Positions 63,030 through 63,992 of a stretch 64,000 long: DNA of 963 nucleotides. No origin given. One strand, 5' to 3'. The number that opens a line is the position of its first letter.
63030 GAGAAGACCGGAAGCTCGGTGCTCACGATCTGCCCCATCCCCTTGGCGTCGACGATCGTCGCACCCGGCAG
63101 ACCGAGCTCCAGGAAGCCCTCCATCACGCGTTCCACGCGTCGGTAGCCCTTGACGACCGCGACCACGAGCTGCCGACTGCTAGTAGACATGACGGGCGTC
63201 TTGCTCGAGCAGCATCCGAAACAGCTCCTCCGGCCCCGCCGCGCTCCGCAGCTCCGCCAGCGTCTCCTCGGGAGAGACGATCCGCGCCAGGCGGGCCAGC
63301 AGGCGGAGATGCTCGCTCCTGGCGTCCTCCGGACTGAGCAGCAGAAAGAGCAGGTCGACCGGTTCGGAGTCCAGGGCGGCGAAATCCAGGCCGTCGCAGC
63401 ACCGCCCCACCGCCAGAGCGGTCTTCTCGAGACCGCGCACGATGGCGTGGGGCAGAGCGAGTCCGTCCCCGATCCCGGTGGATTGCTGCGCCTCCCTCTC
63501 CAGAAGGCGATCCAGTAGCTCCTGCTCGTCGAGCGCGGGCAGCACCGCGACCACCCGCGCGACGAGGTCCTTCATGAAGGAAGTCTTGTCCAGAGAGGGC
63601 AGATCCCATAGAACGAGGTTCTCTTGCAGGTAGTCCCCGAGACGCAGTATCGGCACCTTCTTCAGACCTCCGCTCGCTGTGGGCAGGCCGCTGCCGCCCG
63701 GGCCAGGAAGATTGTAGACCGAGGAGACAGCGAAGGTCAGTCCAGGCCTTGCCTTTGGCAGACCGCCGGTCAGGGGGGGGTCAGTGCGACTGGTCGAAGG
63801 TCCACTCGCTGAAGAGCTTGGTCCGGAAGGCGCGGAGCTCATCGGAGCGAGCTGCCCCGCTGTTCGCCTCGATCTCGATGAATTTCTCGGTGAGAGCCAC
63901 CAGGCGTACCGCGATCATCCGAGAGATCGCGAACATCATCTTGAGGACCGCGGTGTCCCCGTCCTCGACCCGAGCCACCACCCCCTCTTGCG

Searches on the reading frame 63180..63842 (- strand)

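Call 23: search_protein_families(library=pfam, proteins=[window:63180-63842:-], max_evalue=0.001)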
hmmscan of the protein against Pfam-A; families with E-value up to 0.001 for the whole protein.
window:63180-63842:- (220 aa): 1 family
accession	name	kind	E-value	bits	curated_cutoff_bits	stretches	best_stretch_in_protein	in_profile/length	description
PF00359.27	PTS_EIIA_2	-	2.3e-27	96.2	27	1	71-213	2-143/144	Phosphoenolpyruvate-dependent sugar phosphotransferase system, EIIA 2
